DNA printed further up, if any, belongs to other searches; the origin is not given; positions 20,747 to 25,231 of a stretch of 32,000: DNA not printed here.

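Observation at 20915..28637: Co-directional five-gene array (SNF2 helicase, Trx-like, m5C MTase, endonuclease, DUF362-ferredoxin) as a possible composite defence or redox module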

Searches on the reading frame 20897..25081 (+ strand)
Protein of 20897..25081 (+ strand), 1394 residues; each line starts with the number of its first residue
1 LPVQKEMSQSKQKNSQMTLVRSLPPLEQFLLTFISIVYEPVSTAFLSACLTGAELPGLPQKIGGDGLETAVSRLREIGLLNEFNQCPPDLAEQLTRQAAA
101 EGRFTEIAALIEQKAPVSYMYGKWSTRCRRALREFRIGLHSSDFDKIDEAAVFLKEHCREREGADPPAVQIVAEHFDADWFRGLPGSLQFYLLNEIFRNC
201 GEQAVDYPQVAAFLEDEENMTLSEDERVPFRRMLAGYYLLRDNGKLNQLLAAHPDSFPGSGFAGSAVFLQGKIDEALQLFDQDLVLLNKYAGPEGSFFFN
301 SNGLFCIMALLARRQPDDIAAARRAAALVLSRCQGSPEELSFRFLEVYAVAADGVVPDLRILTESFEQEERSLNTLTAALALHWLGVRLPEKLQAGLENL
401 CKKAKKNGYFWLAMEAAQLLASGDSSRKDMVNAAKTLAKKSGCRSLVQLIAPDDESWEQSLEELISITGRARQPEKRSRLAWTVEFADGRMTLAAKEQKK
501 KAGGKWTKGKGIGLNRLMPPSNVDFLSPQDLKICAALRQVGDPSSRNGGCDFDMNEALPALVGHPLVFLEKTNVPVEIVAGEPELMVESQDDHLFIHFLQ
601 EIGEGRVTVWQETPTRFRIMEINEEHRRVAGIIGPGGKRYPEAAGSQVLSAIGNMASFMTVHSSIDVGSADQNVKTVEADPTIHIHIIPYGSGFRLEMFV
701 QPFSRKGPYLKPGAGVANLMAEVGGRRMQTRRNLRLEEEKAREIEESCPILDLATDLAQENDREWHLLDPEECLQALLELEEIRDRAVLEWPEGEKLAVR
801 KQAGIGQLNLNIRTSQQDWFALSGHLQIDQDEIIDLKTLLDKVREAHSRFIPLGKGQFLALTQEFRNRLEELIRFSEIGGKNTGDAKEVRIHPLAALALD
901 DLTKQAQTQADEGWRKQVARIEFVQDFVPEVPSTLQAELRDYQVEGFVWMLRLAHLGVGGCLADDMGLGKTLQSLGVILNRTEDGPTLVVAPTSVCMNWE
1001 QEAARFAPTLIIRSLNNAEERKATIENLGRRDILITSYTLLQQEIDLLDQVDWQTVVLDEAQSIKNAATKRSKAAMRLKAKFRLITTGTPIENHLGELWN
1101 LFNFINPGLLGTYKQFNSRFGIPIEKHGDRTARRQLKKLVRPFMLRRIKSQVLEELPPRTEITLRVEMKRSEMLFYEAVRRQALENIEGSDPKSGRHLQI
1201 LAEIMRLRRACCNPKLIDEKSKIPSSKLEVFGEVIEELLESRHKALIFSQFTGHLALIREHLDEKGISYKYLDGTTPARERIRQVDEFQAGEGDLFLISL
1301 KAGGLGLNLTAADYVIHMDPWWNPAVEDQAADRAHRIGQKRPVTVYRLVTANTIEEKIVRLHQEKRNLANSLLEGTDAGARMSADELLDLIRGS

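Call 4: search_protein_families(library=pfam, proteins=[window:20897-25081:+], max_evalue=0.01)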
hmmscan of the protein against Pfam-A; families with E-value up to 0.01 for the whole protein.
window:20897-25081:+ (1394 aa): 3 families
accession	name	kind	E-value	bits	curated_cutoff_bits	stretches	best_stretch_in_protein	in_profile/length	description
PF00176.29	SNF2-rel_dom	-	6.6e-71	239.2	24.9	1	942-1216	1-290/290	SNF2-related domain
PF00271.37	Helicase_C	-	5.4e-26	91.4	23.5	1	1234-1338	5-110/110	Helicase conserved C-terminal domain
PF08455.15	SNF2_assoc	-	0.0015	18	27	1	810-932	250-373/373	Bacterial SNF2 helicase associated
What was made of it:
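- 20915..25081 (+): SNF2-family ATPase of 1388 aa. The motor domain is at aa 926-1385, after a conserved N-terminal region of about 900 aa with unknown function. It is a core, vertically inherited gene of Desulfobulbaceae. PF00176 plus PF00271 (call 4).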

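Call 5: search_protein_families(library=padloc, proteins=[window:20897-25081:+], max_evalue=0.01)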
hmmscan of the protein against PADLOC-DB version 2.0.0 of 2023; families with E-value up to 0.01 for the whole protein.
window:20897-25081:+ (1394 aa): 37 families (the best 25 are shown)
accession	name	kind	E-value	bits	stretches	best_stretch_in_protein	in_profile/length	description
PDLC02850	DpdE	-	6.2e-184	612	1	449-1393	323-1262/1282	DpdE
PDLC02849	DpdE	-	1.5e-183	610.2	1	693-1392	170-852/857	DpdE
PDLC02845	DpdE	-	9.3e-149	495.4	1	763-1377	685-1277/1293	DpdE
PDLC02842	DpdE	-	3.1e-144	480.2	1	898-1385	659-1165/1176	DpdE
PDLC00633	ZorD1|ZorD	-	1.4e-119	398.6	1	810-1372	317-884/908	"SWI2/SNF2 helicase, Mrr-like nuclease"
PDLC02848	DpdE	-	1e-115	385.6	1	609-1262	45-683/856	DpdE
PDLC02851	DpdE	-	2.9e-115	384.3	1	816-1388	478-1051/1055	DpdE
PDLC00629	ZorD1|ZorD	-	8.6e-101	336.4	1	826-1375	376-957/1012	"SWI2/SNF2 helicase, Mrr-like nuclease"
PDLC00632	ZorD1|ZorD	-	3.5e-89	298.1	1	919-1377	572-1084/1101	"SWI2/SNF2 helicase, Mrr-like nuclease"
PDLC00634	ZorD1|ZorD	-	4.5e-89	297.6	1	816-1383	361-979/1208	"SWI2/SNF2 helicase, Mrr-like nuclease"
PDLC00631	ZorD1|ZorD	-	7.8e-88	293.4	1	915-1378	416-915/1071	"SWI2/SNF2 helicase, Mrr-like nuclease"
PDLC00628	ZorD1|ZorD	-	3.5e-67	225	1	926-1357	500-950/1171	"SWI2/SNF2 helicase, Mrr-like nuclease"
PDLC00627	ZorD1|ZorD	-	1.4e-62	210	2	1032-1347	608-959/1006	"SWI2/SNF2 helicase, Mrr-like nuclease"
PDLC02854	DpdE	-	3.3e-57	192.1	2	1031-1377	702-1066/1083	DpdE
PDLC02852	DpdE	-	6.1e-44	148.2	1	934-1368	461-852/905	DpdE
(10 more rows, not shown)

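Call 6: search_protein_families(library=ncbifam, proteins=[window:20897-25081:+], max_evalue=0.01)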
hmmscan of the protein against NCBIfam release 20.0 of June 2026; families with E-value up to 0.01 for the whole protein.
window:20897-25081:+ (1394 aa): 13 families
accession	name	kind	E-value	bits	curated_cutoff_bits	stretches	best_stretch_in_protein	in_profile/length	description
NF058637.1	helic_SCO1167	equivalog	8e-136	454.4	1200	1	914-1391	447-929/932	SCO1167/SCO6262 family helicase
NF053675.1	pilus_reg_Snf2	equivalog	7.7e-126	421.5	1100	1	880-1389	527-1024/1029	pilus expression-regulating Snf2 family helicase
NF041790.1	anti-phage_ZorD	equivalog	7.8e-71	239.3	1500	1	920-1347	561-1034/1035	type I Zorya anti-phage system protein ZorD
NF038318.1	DISARM_DrmD_b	equivalog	3.5e-30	104.8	950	2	938-1201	29-296/868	DISARM system SNF2-like helicase DrmD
NF042964.1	phospholipD_antiphage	equivalog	7.5e-16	57.6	1100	2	936-1106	226-426/895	phospholipase D-like domain-containing anti-phage protein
NF038317.1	DISARM_DrmD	equivalog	1.7e-13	49.9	610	2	1219-1354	478-626/1021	DISARM system SNF2-like helicase DrmD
NF041062.1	DpdE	equivalog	7.5e-11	40.7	500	2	1224-1353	525-658/1048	protein DpdE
NF058636.1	helic_sll1366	equivalog_domain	9.7e-11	41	550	1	930-970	549-589/589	sll1366 family intein-prone helicase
NF045503.1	repair_heli_XPB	equivalog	1.2e-06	27.4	610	1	1229-1359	403-531/548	DNA repair helicase XPB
NF003426.0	PRK04914.1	equivalog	1.5e-06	26.8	576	1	962-1074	175-295/959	RNA polymerase-associated protein RapA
NF002340.1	PRK01297.1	equivalog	0.00043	19.2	564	1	1240-1339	247-339/372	ATP-dependent RNA helicase RhlB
NF003419.0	PRK04837.1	equivalog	0.0027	16.5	588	1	1226-1339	242-346/424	ATP-dependent RNA helicase RhlB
NF008394.0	PRK11192.1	equivalog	0.0046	15.8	507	0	1239-1328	242-329/441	ATP-dependent RNA helicase SrmB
